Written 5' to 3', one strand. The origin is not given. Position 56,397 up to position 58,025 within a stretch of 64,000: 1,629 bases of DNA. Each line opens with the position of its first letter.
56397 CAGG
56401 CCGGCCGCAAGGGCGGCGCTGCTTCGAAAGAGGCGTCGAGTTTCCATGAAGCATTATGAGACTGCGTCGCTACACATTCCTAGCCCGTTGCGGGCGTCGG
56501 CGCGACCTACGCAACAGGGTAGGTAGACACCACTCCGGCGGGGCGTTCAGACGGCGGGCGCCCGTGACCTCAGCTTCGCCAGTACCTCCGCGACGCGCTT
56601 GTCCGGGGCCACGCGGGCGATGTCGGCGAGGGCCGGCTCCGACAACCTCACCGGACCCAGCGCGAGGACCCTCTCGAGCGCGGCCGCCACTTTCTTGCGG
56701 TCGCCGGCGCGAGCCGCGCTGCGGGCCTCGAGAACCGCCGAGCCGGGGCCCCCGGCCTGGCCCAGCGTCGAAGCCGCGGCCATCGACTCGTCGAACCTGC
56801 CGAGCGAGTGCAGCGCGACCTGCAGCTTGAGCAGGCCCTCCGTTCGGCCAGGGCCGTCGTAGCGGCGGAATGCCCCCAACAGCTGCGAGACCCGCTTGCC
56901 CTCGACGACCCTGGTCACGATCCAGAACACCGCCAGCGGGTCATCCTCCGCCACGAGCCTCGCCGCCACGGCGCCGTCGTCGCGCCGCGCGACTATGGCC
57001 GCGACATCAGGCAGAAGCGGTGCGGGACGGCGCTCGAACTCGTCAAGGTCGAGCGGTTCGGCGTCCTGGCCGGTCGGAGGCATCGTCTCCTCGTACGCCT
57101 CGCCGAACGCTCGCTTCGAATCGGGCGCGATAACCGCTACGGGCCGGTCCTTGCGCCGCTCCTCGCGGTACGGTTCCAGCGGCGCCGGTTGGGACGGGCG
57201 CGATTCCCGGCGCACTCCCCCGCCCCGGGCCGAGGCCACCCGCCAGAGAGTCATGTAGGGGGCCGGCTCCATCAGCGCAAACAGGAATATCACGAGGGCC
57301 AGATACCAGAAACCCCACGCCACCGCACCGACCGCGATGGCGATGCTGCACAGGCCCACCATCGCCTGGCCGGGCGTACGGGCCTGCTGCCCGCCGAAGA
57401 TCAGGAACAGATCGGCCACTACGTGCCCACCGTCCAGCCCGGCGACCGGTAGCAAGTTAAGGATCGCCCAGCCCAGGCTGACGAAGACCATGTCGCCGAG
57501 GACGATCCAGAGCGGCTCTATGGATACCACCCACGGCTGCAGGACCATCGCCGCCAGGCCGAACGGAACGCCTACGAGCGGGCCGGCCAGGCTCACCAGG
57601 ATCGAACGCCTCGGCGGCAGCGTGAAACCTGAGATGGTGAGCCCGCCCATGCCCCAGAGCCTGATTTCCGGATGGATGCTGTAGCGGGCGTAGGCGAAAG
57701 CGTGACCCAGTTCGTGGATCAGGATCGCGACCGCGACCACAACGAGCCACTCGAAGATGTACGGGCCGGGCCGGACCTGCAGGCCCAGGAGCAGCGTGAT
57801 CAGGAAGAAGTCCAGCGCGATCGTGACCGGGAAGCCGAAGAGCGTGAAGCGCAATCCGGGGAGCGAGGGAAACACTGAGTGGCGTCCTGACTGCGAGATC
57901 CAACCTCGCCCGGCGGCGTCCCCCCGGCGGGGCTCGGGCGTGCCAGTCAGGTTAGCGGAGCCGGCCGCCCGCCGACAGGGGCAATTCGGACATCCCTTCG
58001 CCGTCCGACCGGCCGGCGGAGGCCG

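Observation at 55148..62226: Minus-strand block: two M50 site-2-protease/TPR paralogs bracket an ECF sigma / giant anti-sigma pair, followed by TlpA-like redoxin and CcdA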

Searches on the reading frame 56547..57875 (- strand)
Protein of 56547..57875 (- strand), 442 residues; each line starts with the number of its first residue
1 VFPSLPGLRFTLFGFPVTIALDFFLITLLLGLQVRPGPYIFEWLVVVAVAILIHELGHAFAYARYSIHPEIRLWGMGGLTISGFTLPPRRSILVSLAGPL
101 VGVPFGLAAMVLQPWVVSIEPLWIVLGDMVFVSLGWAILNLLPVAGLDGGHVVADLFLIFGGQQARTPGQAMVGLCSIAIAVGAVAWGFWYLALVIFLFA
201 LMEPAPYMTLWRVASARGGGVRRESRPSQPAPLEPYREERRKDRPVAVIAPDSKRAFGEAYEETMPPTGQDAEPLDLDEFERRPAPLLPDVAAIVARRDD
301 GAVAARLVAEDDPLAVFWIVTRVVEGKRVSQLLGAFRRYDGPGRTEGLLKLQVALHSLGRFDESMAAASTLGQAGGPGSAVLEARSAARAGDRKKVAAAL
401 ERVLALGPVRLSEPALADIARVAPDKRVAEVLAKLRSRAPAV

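Call 3: search_protein_families(library=pfam, proteins=[window:56547-57875:-], max_evalue=0.01)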
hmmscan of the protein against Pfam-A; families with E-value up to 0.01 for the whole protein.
window:56547-57875:- (442 aa): 1 family
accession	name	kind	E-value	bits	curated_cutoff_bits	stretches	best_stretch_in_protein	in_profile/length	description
PF02163.28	Peptidase_M50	-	2.4e-08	34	27.2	1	127-181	164-218/221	Peptidase family M50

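Call 14: search_protein_families(library=ncbifam, proteins=[window:56547-57875:-], max_evalue=0.01)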
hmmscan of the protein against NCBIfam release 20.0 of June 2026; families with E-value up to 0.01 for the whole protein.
window:56547-57875:- (442 aa): 2 families
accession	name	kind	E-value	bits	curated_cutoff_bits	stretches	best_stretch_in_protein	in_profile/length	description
TIGR00054.1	TIGR00054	equivalog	0.00034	19.6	147.55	1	128-173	351-396/421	RIP metalloprotease RseP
NF041824.1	daptide_HExxH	equivalog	0.00054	19.2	300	0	83-149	210-276/379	daptide biosynthesis intramembrane metalloprotease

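Call 34: find_related_loci(query=A2, collection=metagenome_contigs, flank=8000)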
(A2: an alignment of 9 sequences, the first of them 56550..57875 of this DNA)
Query A2 (442 aa) in metagenome_contigs; peptide patterns used: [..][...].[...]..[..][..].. (x = any residue, [..] = any of these).
600 stretches matched a pattern (row limit reached: there are more); 304 encode a relative of the query (tblastn E <= 1e-3); the best 80 are kept; 80 distinct loci.
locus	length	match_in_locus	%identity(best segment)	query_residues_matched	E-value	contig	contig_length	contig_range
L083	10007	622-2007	60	3-439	4e-168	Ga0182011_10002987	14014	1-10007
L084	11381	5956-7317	61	3-437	6e-166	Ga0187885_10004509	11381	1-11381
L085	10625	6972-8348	59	3-441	3e-165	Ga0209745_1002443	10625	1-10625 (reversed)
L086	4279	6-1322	58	12-439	5e-147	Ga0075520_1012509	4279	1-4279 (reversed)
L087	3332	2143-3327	57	3-377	4e-145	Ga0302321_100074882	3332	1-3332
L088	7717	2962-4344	53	1-442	6e-136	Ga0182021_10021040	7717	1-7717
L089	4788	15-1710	58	8-440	4e-50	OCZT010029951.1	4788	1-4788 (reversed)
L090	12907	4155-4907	37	12-274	2e-36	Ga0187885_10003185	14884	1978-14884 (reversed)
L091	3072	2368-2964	41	6-200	2e-28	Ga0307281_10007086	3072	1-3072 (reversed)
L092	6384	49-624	37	8-201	6e-26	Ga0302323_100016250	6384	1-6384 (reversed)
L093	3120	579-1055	43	8-160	3e-25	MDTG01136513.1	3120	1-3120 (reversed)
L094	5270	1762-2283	38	7-175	4e-25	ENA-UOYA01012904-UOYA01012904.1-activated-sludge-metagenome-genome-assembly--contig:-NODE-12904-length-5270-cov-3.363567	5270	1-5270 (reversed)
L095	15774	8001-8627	35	10-211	3e-25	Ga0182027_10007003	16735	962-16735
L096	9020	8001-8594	36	8-202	9e-25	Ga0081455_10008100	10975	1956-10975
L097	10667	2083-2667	38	10-203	1e-24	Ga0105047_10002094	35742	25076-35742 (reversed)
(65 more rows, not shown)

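Call 38: search_solved_structures(query=A2, max_evalue=0.01)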
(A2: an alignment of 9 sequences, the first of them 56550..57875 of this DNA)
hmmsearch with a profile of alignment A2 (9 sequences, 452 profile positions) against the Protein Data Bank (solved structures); distinct sequences matched with E-value up to 0.01: 7.
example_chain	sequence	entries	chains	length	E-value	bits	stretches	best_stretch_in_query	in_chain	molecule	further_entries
3b4r_A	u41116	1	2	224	3.5e-18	69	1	9-203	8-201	Putative zinc metalloprotease MJ0392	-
8vjl_A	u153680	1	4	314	1e-09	41.2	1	21-199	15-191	Stage IV sporulation protein FB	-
8vjm_A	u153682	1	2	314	1.2e-08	37.6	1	21-199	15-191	Stage IV sporulation protein FB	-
7w6y_A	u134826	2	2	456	0.0003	23.1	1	122-184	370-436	Anti sigma-E protein, RseA | Zinc metalloprotease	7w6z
9j82_A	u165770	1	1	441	0.00056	22.2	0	104-155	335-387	Putative zinc metalloprotease aq_1964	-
9j83_A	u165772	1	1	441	0.0056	18.9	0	104-155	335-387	Putative zinc metalloprotease aq_1964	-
8fwd_1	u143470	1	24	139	0.0058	18.9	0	258-318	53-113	O43-rpxdoc-EK1_B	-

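Call 44: find_homologous_proteins(query=window:56550-57875:-)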
Query window:56550-57875:- (442 aa): 155 proteins with E <= 0.001 among 8000 candidates; the best 120 are listed.
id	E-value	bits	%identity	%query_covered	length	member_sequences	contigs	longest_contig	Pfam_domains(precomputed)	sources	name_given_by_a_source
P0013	9.2e-267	903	94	100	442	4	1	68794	PF02163.29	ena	-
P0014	5.0e-176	604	64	99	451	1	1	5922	PF02163.29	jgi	jgi:Zn-dependent protease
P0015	6.9e-175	601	63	100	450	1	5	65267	PF02163.29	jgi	jgi:Zn-dependent protease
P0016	1.6e-172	593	64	100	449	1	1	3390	PF02163.29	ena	-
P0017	1.2e-170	587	65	98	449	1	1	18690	PF02163.29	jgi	jgi:Zn-dependent protease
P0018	2.3e-169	582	64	100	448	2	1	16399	PF02163.29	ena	-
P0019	1.7e-168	580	63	100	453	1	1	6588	PF02163.29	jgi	jgi:stage IV sporulation protein FB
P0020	1.0e-165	570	62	100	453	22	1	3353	PF02163.29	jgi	jgi:Zn-dependent protease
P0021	6.9e-164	564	57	99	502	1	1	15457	PF02163.29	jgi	jgi:Zn-dependent protease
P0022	2.0e-162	560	63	99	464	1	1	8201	PF02163.29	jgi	jgi:stage IV sporulation protein FB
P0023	2.3e-162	559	60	98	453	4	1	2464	PF02163.29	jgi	jgi:Zn-dependent protease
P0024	7.3e-162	558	62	100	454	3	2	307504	PF02163.29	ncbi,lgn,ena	ncbi:MAG: hypothetical protein ABSD62_01980 [Candidatus Limnocylindrales bacterium]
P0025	3.7e-161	555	62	99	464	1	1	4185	PF02163.29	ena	-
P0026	6.3e-161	555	61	99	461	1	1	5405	PF02163.29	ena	-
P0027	6.4e-161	555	61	99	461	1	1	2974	PF02163.29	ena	-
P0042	3.3e-157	542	60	100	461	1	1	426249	PF02163.29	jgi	jgi:Zn-dependent protease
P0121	7.9e-123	429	53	99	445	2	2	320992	PF02163.29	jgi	jgi:Zn-dependent protease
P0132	2.1e-113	398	49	100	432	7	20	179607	PF02163.29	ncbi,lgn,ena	-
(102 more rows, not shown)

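Call 45: find_encoding_contigs(protein=P0013, flank=9000, max_places=1)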
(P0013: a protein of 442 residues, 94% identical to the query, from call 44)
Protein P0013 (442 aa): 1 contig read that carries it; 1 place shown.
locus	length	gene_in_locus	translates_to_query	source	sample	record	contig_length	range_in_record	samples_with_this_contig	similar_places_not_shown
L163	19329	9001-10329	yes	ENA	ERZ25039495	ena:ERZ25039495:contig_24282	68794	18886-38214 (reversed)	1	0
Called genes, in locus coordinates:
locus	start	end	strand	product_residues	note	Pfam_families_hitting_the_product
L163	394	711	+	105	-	PF13744:HTH_37, PF13560:HTH_31, PF01381:HTH_3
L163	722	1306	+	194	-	-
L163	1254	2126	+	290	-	PF13020:NOV_C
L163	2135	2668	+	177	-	-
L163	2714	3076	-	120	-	-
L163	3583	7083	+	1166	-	PF25596:CPSase_L_D1, PF02786:CPSase_L_D2, PF02787:CPSase_L_D3, PF25596:CPSase_L_D1, PF02655:ATP-grasp_3, PF02786:CPSase_L_D2, PF15632:ATPgrasp_Ter, PF02142:MGS, +2 more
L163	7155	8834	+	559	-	PF02163:Peptidase_M50 (weak), PF07719:TPR_2 (faint), PF13181:TPR_8 (faint), PF13431:TPR_17 (faint), PF13432:TPR_16 (faint), PF13428:TPR_14 (faint), PF14559:TPR_19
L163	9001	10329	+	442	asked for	PF02163:Peptidase_M50 (weak)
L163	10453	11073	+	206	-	PF08534:Redoxin, PF00578:AhpC-TSA, PF02630:SCO1-SenC (weak)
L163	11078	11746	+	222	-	PF02683:DsbD_TM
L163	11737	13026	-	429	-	PF07690:MFS_1, PF12832:MFS_1_like, PF13347:MFS_2 (weak), PF07690:MFS_1, PF12832:MFS_1_like (weak)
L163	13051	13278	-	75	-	-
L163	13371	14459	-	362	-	PF01022:HTH_5, PF12802:MarR_2 (faint), PF12840:HTH_20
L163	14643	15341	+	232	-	-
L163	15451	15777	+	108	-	PF06013:WXG100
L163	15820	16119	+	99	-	PF06013:WXG100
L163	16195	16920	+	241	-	-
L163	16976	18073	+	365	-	-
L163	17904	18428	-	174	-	-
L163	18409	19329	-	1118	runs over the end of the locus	PF01580:FtsK_SpoIIIE, PF13191:AAA_16 (faint), PF13401:AAA_22 (faint), PF01580:FtsK_SpoIIIE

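Call 46: find_encoding_contigs(protein=P0042, flank=7000, max_places=1)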
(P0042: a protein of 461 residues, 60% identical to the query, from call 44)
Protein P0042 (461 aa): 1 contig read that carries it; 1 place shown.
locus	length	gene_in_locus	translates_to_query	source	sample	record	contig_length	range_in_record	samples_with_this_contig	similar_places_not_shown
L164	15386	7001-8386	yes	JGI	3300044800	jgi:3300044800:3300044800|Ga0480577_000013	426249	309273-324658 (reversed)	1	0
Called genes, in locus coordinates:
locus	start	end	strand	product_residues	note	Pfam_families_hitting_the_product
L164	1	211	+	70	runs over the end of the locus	PF03928:HbpS-like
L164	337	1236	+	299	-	-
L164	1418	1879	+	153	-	-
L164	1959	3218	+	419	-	-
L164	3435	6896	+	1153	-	PF25596:CPSase_L_D1, PF02786:CPSase_L_D2, PF02787:CPSase_L_D3, PF25596:CPSase_L_D1, PF02655:ATP-grasp_3, PF02786:CPSase_L_D2, PF15632:ATPgrasp_Ter, PF02142:MGS, +1 more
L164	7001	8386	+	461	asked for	PF02163:Peptidase_M50 (faint)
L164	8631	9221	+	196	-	PF08534:Redoxin, PF00578:AhpC-TSA (weak)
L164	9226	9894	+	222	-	PF02683:DsbD_TM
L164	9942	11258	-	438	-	PF07690:MFS_1, PF12832:MFS_1_like, PF05978:UNC-93 (weak), PF13347:MFS_2, PF12832:MFS_1_like (weak)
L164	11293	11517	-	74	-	-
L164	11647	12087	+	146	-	PF03724:META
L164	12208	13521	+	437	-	PF00675:Peptidase_M16, PF05193:Peptidase_M16_C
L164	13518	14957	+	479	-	PF00675:Peptidase_M16, PF05193:Peptidase_M16_C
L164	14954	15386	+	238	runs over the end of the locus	-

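Call 47: find_encoding_contigs(protein=P0121, flank=7000, max_places=1)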
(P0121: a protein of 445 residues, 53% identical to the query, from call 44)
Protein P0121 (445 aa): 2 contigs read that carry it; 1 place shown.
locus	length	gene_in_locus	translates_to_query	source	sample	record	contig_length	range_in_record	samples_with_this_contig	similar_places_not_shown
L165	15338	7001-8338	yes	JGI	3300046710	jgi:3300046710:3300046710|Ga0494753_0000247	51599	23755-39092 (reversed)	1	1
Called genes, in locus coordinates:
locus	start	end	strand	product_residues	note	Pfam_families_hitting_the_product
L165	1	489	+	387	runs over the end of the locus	-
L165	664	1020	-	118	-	-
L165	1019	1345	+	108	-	-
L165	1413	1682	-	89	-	PF00990:GGDEF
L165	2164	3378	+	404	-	PF00988:CPSase_sm_chain, PF00117:GATase, PF07722:Peptidase_C26 (weak)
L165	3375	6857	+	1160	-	PF25596:CPSase_L_D1, PF02786:CPSase_L_D2, PF02787:CPSase_L_D3, PF25596:CPSase_L_D1, PF02655:ATP-grasp_3, PF02786:CPSase_L_D2, PF15632:ATPgrasp_Ter, PF02142:MGS, +2 more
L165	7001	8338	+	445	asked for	PF02163:Peptidase_M50 (weak)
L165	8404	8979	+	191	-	PF04542:Sigma70_r2, PF08281:Sigma70_r4_2, PF04545:Sigma70_r4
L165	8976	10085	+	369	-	PF21760:SecD_1st (weak), PF22599:SecDF_P1_head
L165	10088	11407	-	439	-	PF07690:MFS_1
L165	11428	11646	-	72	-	-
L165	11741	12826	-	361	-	PF01022:HTH_5, PF09339:HTH_IclR (weak), PF12840:HTH_20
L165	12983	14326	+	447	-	PF00675:Peptidase_M16, PF05193:Peptidase_M16_C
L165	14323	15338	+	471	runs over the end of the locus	PF00675:Peptidase_M16, PF05193:Peptidase_M16_C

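Call 48: find_encoding_contigs(protein=P0132, flank=7000, max_places=1)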
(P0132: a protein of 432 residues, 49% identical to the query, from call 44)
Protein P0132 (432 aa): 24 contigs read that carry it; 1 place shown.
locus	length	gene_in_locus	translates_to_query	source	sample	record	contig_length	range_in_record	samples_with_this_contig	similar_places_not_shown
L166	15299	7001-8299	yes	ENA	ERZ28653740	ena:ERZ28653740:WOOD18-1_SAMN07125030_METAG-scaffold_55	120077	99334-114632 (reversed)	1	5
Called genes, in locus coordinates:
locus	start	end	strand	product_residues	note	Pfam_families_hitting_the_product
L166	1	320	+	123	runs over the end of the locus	PF08818:DUF1801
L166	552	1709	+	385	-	PF04616:Glyco_hydro_43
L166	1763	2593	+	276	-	PF12146:Hydrolase_4, PF00561:Abhydrolase_1, PF12697:Abhydrolase_6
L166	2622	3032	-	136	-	-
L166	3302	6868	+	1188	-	PF25596:CPSase_L_D1, PF02786:CPSase_L_D2, PF02787:CPSase_L_D3, PF25596:CPSase_L_D1, PF02655:ATP-grasp_3, PF02786:CPSase_L_D2, PF15632:ATPgrasp_Ter, PF02142:MGS, +1 more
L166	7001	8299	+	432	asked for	PF02163:Peptidase_M50 (faint)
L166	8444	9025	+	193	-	PF08534:Redoxin, PF00578:AhpC-TSA (weak)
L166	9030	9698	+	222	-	PF02683:DsbD_TM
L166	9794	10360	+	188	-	PF04542:Sigma70_r2, PF08281:Sigma70_r4_2, PF04545:Sigma70_r4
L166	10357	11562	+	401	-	PF21760:SecD_1st (faint), PF22599:SecDF_P1_head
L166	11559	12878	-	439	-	PF07690:MFS_1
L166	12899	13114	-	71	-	-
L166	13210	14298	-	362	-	PF01022:HTH_5, PF09339:HTH_IclR (weak), PF12840:HTH_20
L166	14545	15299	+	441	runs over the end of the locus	PF00675:Peptidase_M16, PF05193:Peptidase_M16_C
